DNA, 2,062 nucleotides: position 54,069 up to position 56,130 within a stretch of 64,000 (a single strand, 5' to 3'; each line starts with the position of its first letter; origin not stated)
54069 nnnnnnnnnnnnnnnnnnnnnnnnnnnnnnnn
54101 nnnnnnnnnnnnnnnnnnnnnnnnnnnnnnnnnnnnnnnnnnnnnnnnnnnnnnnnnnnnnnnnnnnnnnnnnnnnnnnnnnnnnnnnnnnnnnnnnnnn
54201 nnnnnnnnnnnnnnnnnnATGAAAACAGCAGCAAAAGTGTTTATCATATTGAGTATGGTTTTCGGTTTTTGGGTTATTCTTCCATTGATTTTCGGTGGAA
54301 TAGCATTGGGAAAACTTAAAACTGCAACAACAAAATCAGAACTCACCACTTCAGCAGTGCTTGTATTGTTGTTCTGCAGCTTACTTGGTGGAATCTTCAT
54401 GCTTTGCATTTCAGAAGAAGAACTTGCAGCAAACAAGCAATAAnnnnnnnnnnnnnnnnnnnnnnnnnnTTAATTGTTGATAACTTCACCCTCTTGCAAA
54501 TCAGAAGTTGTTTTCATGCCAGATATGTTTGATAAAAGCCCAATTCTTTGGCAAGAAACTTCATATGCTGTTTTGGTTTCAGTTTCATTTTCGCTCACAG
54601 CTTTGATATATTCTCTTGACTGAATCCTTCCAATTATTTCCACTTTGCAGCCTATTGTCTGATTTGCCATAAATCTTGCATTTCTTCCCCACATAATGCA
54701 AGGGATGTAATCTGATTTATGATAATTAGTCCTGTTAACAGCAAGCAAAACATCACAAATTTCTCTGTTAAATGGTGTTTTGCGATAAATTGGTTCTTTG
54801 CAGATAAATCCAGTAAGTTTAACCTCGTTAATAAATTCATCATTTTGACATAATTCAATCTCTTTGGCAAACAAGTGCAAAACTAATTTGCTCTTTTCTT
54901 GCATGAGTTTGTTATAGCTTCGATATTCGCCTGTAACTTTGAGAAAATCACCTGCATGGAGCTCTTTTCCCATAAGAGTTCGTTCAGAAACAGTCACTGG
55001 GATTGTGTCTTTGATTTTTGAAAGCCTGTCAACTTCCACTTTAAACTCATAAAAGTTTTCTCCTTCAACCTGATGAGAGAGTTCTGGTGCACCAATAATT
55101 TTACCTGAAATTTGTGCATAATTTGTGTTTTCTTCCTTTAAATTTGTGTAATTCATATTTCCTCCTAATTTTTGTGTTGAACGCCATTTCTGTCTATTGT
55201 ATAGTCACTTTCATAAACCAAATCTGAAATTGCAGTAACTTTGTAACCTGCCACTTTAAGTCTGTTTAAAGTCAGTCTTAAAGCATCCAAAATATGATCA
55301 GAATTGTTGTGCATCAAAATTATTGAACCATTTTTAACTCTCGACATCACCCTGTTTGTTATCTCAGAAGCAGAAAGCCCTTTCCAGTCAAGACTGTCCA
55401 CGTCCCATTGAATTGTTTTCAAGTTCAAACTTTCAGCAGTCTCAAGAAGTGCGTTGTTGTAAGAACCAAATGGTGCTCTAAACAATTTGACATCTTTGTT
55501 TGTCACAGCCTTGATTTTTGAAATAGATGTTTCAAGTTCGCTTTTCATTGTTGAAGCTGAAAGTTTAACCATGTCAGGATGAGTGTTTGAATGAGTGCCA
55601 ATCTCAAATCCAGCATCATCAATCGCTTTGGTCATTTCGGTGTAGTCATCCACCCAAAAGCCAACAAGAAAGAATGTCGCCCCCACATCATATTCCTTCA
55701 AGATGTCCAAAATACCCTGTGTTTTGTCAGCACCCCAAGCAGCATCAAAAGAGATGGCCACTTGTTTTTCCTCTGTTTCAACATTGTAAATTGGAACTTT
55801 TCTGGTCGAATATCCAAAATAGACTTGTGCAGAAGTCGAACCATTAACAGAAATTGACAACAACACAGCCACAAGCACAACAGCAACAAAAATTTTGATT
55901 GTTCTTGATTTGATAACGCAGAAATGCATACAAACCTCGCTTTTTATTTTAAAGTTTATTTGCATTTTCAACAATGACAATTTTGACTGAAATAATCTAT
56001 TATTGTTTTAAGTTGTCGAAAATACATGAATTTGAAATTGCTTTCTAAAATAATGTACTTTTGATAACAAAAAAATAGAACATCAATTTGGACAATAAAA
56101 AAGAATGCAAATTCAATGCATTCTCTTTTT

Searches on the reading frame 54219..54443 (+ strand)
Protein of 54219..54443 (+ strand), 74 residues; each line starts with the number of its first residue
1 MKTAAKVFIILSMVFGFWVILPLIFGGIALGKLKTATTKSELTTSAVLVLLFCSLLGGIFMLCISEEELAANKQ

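Call 8: search_protein_families(library=pfam, proteins=[window:54219-54443:+], max_evalue=0.01)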
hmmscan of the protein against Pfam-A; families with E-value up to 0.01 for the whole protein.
window:54219-54443:+ (74 aa): 0 families

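Call 9: find_encoding_contigs(protein=window:54219-54443:+, flank=3000, max_places=10)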
Protein window:54219-54443:+ (74 aa): 8 contigs read that carry it; 7 places shown.
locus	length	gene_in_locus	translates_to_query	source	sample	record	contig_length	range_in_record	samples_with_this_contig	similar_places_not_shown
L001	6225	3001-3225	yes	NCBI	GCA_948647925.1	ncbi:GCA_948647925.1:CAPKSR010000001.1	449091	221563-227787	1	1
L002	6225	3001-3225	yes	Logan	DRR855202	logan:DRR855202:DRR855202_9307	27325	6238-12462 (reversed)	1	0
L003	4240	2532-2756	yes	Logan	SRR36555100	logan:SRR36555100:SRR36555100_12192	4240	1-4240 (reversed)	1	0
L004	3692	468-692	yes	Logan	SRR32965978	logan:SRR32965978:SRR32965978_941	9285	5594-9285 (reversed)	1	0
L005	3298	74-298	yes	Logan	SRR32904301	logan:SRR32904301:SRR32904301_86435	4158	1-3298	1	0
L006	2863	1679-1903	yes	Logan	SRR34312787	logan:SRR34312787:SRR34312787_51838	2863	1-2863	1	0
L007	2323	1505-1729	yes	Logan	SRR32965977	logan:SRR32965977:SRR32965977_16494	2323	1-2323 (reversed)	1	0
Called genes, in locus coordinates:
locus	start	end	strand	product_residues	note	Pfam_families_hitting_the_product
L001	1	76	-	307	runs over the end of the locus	-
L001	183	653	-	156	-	PF03449:GreA_GreB_N, PF01272:GreA_GreB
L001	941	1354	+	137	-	PF04070:DUF378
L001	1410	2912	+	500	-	PF01676:Metalloenzyme, PF06415:iPGM_N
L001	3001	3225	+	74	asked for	-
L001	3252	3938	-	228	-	PF00436:SSB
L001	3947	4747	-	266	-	PF01522:Polysacc_deac_1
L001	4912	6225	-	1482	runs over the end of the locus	-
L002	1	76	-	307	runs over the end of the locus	-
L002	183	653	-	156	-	PF03449:GreA_GreB_N, PF01272:GreA_GreB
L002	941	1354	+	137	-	PF04070:DUF378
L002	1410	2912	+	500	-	PF01676:Metalloenzyme, PF06415:iPGM_N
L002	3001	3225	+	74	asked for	-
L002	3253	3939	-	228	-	PF00436:SSB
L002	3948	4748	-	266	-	PF01522:Polysacc_deac_1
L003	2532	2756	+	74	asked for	-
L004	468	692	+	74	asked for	-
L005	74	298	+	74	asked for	-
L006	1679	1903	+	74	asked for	-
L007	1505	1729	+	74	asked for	-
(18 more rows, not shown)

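Call 13: find_homologous_proteins(query=window:54219-54443:+, max_evalue=0.001)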
Query window:54219-54443:+ (74 aa): 380 proteins with E <= 0.001 among 381 candidates; the best 120 are listed.
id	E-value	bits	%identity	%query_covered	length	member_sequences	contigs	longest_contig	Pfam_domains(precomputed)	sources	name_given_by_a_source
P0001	4.9e-37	142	97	100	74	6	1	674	-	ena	-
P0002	4.6e-27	111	79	96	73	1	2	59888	-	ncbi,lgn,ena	-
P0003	1.6e-26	109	73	100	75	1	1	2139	-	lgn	-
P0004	1.9e-26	109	73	96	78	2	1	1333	-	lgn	-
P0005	7.6e-26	107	73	100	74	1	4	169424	-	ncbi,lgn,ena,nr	ncbi:MAG: hypothetical protein IJ027_00370 [Oscillospiraceae bacterium]|nr:hypothetical protein [Osc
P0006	1.0e-25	107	74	100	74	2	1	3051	-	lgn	-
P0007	1.6e-25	106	76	95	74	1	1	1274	-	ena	-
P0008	1.7e-25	106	75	96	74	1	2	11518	-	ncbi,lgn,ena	-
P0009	2.3e-25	105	74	100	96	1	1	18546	-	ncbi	-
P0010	3.5e-25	105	78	93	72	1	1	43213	-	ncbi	-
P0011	4.6e-25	105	74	95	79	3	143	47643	PF03137.27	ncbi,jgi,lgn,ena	-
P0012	5.7e-25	104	72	97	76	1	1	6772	-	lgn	-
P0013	7.1e-25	104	76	96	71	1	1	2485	-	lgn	-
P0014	1.8e-24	103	67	99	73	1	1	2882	-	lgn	-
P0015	2.0e-24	102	71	95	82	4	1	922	-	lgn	-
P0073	9.7e-20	88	63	97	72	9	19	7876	-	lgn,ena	-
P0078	1.8e-19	87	62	96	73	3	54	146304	-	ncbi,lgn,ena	-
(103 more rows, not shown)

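Call 20: find_encoding_contigs(protein=P0011, flank=2000, max_places=10)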
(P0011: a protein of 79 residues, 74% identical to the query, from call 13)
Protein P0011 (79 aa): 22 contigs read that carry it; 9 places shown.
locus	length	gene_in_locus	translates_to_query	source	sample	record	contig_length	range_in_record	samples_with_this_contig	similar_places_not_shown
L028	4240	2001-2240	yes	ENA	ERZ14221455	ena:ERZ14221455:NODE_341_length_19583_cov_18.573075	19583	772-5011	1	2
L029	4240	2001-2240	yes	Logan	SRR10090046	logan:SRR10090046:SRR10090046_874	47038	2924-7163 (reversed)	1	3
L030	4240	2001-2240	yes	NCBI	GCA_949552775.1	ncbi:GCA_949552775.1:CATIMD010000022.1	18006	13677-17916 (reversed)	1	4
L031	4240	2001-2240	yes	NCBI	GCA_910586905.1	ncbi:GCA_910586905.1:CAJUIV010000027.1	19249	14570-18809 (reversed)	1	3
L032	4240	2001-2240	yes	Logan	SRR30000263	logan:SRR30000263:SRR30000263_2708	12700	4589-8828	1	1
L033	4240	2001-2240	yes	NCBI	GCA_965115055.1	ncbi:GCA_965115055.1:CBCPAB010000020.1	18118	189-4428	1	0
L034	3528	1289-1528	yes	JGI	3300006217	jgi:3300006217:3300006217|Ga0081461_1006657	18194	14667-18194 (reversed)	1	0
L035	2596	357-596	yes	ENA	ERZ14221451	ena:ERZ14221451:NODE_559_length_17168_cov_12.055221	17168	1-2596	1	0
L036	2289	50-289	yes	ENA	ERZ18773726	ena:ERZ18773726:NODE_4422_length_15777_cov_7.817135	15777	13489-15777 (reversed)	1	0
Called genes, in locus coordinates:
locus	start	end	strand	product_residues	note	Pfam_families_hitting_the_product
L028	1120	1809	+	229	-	-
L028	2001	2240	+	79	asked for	PF03137:OATP (weak)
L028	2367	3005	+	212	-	-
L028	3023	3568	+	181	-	PF00583:Acetyltransf_1 (weak)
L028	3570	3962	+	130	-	-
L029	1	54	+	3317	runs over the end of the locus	PF13151:DUF3990 (faint), PF18760:ART-PolyVal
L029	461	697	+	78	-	-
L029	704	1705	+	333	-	PF13565:HTH_32 (faint), PF00665:rve, PF13683:rve_3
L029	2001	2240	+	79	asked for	PF03137:OATP (weak)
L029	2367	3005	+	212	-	-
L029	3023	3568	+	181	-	PF00583:Acetyltransf_1 (weak)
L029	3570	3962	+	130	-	-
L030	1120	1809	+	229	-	-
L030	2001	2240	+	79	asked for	PF03137:OATP (weak)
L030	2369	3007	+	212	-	-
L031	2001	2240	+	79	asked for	PF03137:OATP (weak)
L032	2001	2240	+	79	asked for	PF03137:OATP (weak)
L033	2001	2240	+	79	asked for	PF03137:OATP (weak)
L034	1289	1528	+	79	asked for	PF03137:OATP (weak)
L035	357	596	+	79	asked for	PF03137:OATP (weak)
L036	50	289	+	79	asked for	PF03137:OATP (weak)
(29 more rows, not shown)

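Call 21: find_encoding_contigs(protein=P0002, flank=2000, max_places=6)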
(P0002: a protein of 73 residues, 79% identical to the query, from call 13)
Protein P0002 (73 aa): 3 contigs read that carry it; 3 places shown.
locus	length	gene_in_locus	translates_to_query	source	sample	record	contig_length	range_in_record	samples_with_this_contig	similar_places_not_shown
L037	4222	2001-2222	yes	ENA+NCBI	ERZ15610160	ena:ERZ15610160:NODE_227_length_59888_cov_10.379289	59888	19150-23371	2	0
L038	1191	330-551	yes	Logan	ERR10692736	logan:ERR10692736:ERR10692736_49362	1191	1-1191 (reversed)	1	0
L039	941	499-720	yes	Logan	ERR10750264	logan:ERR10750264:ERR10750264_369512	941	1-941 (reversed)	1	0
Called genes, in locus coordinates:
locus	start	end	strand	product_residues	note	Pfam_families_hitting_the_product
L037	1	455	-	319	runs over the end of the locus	PF00561:Abhydrolase_1 (faint), PF12146:Hydrolase_4 (faint), PF12697:Abhydrolase_6 (faint), PF00326:Peptidase_S9 (weak)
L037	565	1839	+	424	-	-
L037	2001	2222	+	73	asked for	-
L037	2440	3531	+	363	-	PF03977:OAD_beta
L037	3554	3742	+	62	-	-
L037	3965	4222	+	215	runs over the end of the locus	PF00834:Ribul_P_3_epim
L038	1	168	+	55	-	?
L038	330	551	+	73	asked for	-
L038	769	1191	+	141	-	?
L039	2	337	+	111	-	?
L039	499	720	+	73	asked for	-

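Call 25: find_related_loci(query=A1, collection=genome_contigs, flank=1500)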
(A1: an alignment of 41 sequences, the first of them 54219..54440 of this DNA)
Query A1 (74 aa) in genome_contigs; peptide patterns used: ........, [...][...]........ (x = any residue, [..] = any of these).
239 stretches matched a pattern; 127 encode a relative of the query (tblastn E <= 1e-3); the best 80 are kept; 80 distinct loci.
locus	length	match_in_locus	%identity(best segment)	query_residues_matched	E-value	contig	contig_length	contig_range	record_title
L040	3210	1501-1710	74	1-70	5e-30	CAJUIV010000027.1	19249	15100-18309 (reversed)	MAG TPA_asm: uncultured Christensenellaceae bacterium isolate MGBC143961 genome assembly, contig: MGBC143961.27, whole g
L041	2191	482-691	70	1-70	1e-29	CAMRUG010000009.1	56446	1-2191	MAG TPA_asm: uncultured Clostridia bacterium isolate SRR13573575_bin.43_metawrap_v1.3_MAG genome assembly, contig: NODE.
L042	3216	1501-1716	71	1-72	2e-28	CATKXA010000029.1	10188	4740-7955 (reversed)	MAG TPA_asm: uncultured Thermoanaerobacterales bacterium isolate MGG06369_1680015446 genome assembly, contig: ERR3199571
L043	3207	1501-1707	68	1-69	1e-27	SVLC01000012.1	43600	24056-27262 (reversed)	MAG: Oscillospiraceae bacterium isolate SIG477 NODE_4535_length_43600_cov_2.174131, whole genome shotgun sequence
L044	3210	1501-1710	74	1-70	2e-27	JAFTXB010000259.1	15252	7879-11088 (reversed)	MAG: Clostridia bacterium isolate RGIG4228 Roe_deer_Colon-4__c426225, whole genome shotgun sequence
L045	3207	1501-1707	68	1-69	5e-27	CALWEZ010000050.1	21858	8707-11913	MAG: uncultured Clostridia bacterium isolate E10__bin241 genome assembly, contig: E10__k127_2013536, whole genome shotgu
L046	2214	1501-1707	68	1-69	4e-27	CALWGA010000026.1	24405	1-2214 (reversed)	MAG: uncultured Clostridia bacterium isolate E14__bin171 genome assembly, contig: E14__k127_2196463, whole genome shotgu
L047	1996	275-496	65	1-73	7e-27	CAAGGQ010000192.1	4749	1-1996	MAG TPA_asm: Clostridia bacterium, isolate HGM12691, WGS project CAAGGQ010000000 data, contig: SRS476212_61_k119_412048,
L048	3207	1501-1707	67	1-69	8e-27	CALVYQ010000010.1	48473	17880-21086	MAG: uncultured Clostridia bacterium isolate BRZ_GB__bin77 genome assembly, contig: BRZ_GB__NODE_1127_length_48473_cov_1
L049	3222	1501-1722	58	1-74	1e-26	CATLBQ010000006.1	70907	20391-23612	MAG TPA_asm: uncultured Bacilli bacterium isolate MGG03213_1680015441 genome assembly, contig: ERR2497921_83, whole geno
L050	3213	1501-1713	66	1-71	1e-26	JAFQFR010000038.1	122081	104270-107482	MAG: Clostridia bacterium isolate RGIG1777 Goat_Cecum-4__c611984, whole genome shotgun sequence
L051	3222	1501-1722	64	1-74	2e-26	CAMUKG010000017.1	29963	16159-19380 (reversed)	MAG TPA_asm: uncultured Clostridia bacterium isolate SRR14038233_bin.99_metawrap_v1.3_MAG genome assembly, contig: NODE.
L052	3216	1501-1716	65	1-72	2e-26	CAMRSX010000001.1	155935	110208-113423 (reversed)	MAG TPA_asm: uncultured Clostridia bacterium isolate SRR13573579_bin.28_metawrap_v1.3_MAG genome assembly, contig: NODE.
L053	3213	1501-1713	68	1-71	2e-26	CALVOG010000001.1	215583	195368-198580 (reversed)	MAG: uncultured Clostridia bacterium isolate BRZ_CQ__bin29 genome assembly, contig: BRZ_CQ__NODE_76_length_215583_cov_11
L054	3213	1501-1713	66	1-71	1e-25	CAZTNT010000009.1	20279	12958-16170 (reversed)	MAG TPA_asm: uncultured Lachnospiraceae bacterium isolate SRP315200_co1_283 genome assembly, contig: NODE_4785_length_20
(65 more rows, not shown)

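Call 30: find_encoding_contigs(protein=P0001, flank=1500, max_places=10)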
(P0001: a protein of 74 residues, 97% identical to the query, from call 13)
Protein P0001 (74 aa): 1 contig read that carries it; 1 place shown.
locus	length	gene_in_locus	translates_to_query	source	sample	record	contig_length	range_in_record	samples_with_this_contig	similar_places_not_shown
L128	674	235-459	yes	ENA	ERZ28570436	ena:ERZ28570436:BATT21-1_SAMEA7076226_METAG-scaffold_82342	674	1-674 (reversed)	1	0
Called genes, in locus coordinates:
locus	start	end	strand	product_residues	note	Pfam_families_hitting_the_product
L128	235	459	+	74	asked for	-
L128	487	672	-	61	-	?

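Call 37: find_encoding_contigs(protein=P0078, flank=400, max_places=10)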
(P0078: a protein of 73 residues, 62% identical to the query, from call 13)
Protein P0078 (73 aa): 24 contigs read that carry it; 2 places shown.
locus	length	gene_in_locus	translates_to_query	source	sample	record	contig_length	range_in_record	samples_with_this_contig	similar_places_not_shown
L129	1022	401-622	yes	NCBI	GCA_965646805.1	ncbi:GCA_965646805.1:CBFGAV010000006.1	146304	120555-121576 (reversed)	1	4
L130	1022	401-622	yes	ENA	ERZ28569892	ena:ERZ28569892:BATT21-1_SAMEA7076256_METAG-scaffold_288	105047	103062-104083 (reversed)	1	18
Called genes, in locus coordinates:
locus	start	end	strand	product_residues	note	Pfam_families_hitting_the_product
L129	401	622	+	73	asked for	-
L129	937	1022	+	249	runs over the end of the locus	PF05857:TraX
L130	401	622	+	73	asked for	-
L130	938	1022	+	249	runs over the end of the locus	PF05857:TraX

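Call 38: find_encoding_contigs(protein=P0073, flank=400, max_places=10)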
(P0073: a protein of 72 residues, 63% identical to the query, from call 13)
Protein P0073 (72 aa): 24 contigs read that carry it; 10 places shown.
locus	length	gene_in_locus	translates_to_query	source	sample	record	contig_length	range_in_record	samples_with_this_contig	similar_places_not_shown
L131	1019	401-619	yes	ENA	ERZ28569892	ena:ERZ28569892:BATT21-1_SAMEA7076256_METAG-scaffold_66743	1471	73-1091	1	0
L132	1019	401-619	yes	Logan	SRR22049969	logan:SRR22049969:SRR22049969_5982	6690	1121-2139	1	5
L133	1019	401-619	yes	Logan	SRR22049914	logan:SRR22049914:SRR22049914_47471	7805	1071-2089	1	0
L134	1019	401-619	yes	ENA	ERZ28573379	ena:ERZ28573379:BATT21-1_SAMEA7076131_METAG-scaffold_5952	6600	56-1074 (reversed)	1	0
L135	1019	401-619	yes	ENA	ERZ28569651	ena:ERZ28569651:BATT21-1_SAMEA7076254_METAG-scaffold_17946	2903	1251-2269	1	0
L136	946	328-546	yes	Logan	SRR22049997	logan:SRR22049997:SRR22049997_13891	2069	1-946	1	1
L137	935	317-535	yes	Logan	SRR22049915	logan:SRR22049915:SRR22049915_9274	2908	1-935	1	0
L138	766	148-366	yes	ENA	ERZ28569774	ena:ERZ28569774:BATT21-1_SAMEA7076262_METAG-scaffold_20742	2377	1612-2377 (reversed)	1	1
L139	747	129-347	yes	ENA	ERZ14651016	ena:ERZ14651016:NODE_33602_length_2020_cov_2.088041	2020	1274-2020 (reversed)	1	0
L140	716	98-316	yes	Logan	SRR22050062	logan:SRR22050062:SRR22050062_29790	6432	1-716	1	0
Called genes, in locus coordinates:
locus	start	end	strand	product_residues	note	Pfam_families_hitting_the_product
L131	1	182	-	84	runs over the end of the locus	?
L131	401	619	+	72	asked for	-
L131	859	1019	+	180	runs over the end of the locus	?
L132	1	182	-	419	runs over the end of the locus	-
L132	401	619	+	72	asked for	-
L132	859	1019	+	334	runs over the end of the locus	PF00356:LacI, PF13407:Peripla_BP_4 (faint), PF00532:Peripla_BP_1, PF13377:Peripla_BP_3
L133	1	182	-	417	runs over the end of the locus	?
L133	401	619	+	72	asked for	-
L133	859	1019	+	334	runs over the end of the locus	PF00356:LacI, PF13407:Peripla_BP_4 (faint), PF00532:Peripla_BP_1, PF13377:Peripla_BP_3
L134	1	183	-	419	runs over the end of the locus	-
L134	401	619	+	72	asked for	-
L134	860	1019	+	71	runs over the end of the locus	?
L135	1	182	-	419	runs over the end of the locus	-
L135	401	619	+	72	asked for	-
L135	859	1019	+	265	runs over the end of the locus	?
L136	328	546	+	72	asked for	-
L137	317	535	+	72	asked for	-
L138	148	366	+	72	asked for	-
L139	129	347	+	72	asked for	-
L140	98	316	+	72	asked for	-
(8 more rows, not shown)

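Call 51: search_protein_families(library=ncbifam, proteins=[window:54219-54443:+], max_evalue=1)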
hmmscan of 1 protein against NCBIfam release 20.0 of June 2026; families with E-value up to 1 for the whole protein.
window:54219-54443:+ (74 aa): 1 family
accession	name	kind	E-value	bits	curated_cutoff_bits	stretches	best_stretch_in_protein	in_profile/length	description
TIGR00964.1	secE_bact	equivalog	0.21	11.6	27.55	0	38-62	19-43/57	preprotein translocase subunit SecE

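Call 52: search_protein_families(library=phrogs, proteins=[window:54219-54443:+], max_evalue=1)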
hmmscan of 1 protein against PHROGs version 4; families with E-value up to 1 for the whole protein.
window:54219-54443:+ (74 aa): 2 families
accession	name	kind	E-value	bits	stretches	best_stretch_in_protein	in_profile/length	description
phrog_9418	-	unknown function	0.016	16.6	1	1-65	1-61/120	-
phrog_30456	-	unknown function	0.17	13.5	1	6-36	4-34/73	-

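Call 66: search_protein_families(library=padloc, proteins=[window:54219-54443:+], max_evalue=1)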
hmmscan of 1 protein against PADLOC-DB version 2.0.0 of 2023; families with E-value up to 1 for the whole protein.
window:54219-54443:+ (74 aa): 1 family
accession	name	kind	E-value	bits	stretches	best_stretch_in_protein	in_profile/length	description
PDLC00706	Effector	-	0.081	10.7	1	17-59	39-79/172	2TM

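Call 67: search_solved_structures(query=A1, max_evalue=1)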
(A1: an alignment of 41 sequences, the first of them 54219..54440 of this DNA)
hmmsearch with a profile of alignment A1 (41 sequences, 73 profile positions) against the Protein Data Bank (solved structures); distinct sequences matched with E-value up to 1: 1.
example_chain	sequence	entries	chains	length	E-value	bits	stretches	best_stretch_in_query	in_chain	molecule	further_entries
5cs2_A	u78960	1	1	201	0.31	14.5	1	7-60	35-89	Histidine triad protein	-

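Call 71: predict_structure(alignment_id=A1)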
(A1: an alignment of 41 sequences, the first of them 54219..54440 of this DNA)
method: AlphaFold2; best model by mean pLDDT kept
length: 74 residues; sequences in the alignment: 41
mean_pLDDT: 87.0   pTM: 0.58
mean pLDDT of the five models: 87.0, 84.2, 78.2, 77.0, 72.2
residues with pLDDT >= 90: 21; 70-90: 52; 50-70: 1; < 50: 0
segments of 3 or more residues with pLDDT < 50: none
pLDDT, mean of each block of 10 residues (from residue 1): 91 88 89 86 90 87 85 72
secondary structure, 60 per line:
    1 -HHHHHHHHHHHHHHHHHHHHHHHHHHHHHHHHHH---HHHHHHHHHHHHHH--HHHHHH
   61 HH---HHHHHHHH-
elements in order: H2-35 H39-52 H55-62 H66-73

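Call 73: fold_search(model_id=the predicted structure, library=pdb)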
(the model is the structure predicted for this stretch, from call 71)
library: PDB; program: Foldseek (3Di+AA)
matches with E <= 10: 2; with E <= 0.001: 0
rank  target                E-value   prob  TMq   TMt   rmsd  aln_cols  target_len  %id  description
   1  8w20_A                9.3e+00  0.16  0.58  0.08   4.0        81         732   12  Umb1 umbrella toxin particle (released 2024-04-17)
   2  7zu0_E                9.3e+00  0.08  0.41  0.13   8.6        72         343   11  HOPS tethering complex from yeast (released 2022-09-28)

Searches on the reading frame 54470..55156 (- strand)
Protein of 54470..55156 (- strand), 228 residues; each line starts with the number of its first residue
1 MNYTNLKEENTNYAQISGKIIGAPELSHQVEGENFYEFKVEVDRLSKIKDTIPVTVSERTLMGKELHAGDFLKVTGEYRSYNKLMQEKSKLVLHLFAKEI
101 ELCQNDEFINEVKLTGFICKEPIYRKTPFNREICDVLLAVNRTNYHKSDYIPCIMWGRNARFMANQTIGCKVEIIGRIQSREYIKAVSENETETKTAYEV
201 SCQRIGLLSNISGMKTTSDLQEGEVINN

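Call 8: search_protein_families(library=pfam, proteins=[window:54470-55156:-], max_evalue=0.01)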
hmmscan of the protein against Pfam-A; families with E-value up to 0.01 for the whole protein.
window:54470-55156:- (228 aa): 1 family
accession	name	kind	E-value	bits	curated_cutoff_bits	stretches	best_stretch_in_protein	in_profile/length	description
PF00436.31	SSB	-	2.8e-19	69.5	26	1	109-205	1-101/104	Single-strand binding protein family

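Call 17: find_encoding_contigs(protein=window:54470-55156:-, flank=1500, max_places=10)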
Protein window:54470-55156:- (228 aa): 9 contigs read that carry it; 8 places shown.
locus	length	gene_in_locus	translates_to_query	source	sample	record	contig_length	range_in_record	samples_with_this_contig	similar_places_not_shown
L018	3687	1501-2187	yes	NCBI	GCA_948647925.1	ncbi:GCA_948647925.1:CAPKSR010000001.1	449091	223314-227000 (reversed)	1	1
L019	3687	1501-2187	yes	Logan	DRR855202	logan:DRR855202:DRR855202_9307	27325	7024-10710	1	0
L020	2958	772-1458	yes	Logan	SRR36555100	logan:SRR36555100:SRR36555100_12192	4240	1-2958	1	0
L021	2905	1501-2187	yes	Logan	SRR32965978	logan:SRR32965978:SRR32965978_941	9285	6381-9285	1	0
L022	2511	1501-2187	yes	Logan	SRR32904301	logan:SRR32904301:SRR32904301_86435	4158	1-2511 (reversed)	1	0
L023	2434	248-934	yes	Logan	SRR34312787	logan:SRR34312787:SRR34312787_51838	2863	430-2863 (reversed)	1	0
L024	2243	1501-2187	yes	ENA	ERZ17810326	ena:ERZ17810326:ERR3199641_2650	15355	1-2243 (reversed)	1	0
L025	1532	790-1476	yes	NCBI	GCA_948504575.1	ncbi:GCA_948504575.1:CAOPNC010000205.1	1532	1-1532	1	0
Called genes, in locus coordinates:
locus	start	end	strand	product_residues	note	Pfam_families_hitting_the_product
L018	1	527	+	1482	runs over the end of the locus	-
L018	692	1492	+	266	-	PF01522:Polysacc_deac_1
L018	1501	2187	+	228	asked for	PF00436:SSB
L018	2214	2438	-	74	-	-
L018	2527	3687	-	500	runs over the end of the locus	PF01676:Metalloenzyme, PF06415:iPGM_N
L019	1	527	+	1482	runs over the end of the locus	-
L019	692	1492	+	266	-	PF01522:Polysacc_deac_1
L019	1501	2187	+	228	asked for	PF00436:SSB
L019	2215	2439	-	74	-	-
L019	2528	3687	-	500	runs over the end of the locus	PF01676:Metalloenzyme, PF06415:iPGM_N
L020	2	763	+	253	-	?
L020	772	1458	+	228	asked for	PF00436:SSB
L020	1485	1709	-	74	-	-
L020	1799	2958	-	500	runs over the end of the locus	PF01676:Metalloenzyme, PF06415:iPGM_N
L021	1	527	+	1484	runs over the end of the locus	-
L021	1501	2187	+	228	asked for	PF00436:SSB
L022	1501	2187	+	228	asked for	PF00436:SSB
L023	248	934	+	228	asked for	PF00436:SSB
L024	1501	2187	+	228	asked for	PF00436:SSB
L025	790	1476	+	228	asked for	PF00436:SSB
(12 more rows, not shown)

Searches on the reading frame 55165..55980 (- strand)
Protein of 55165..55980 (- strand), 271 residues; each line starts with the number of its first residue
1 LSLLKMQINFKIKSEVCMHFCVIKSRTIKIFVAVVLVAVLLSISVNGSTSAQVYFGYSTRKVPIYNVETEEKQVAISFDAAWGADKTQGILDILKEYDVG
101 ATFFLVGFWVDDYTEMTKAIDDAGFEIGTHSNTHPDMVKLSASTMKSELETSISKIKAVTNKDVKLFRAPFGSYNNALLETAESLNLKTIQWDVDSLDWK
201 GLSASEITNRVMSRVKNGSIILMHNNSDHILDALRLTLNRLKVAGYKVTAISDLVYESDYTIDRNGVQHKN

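Call 8: search_protein_families(library=pfam, proteins=[window:55165-55980:-], max_evalue=0.01)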
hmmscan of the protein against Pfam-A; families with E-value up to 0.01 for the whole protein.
window:55165-55980:- (271 aa): 2 families
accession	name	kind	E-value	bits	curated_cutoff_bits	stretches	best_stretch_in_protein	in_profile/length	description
PF01522.26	Polysacc_deac_1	-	3.8e-34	117.7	23.1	1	67-189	2-123/124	Polysaccharide deacetylase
PF22537.1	WbmS-like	-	0.00034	21.1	27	1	76-158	1-76/186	Polysaccharide deacetylase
